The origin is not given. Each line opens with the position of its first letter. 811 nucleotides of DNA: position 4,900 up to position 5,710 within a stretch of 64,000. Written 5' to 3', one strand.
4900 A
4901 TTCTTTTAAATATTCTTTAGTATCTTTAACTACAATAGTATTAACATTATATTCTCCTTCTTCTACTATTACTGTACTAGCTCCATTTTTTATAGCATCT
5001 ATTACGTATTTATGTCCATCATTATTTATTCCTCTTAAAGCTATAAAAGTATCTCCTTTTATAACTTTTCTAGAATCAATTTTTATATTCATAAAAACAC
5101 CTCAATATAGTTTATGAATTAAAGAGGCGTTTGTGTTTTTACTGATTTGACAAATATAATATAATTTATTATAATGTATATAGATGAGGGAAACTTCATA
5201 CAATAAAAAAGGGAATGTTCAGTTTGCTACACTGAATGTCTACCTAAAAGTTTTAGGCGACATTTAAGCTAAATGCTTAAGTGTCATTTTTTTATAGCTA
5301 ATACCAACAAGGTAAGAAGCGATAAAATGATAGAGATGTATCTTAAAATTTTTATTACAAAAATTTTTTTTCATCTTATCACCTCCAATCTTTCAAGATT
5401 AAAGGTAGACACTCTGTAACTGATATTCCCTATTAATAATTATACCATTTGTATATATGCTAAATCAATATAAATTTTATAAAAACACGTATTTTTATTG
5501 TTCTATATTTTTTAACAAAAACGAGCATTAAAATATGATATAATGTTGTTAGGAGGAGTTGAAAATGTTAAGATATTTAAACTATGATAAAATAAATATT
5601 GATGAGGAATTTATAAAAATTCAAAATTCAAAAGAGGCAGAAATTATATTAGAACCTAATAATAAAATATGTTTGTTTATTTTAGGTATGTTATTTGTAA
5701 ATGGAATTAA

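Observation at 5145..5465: Second copy of the TA-like module, with the toxin frame broken by a single extra A in an A8 run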

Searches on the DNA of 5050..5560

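Call 10: search_rna_families(source=window, start=5050, end=5560, threshold=evalue, max_evalue=10)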
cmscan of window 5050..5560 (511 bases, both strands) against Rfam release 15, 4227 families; matches with E-value up to 10: 7.
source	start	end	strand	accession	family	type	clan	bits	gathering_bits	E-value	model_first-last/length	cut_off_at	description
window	5320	5366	+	RF02433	SpF36_sRNA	Gene; sRNA;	-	20.8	48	2.5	1-51/51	no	Streptococcus sRNA SpF36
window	5091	5134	-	RF04048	mir-7927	Gene; miRNA;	-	19.6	75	0.25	1-56/56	no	mir-7927 microRNA precursor family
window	5321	5394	-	RF01183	SNORD19B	Gene; snRNA; snoRNA; CD-box;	CL00048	18.5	50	3.5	1-84/84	no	Small nucleolar RNA SNORD19B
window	5097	5142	+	RF02396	sau-5949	Gene; sRNA;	-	16.8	56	6.6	1-59/59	no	Staphylococcus sRNA sau-5949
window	5264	5315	-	RF03061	uxuA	Gene; sRNA;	-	14.6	66.8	8.1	1-89/89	no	uxuA RNA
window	5191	5317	+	RF02060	STnc410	Gene; sRNA;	-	10.8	50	9.8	1-158/158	no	Enterobacterial sRNA STnc410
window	5077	5116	+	RF02189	ST7-OT4_3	Gene; lncRNA;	-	10.2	50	5.3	263-302/302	no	ST7 overlapping transcript 4 conserved region 3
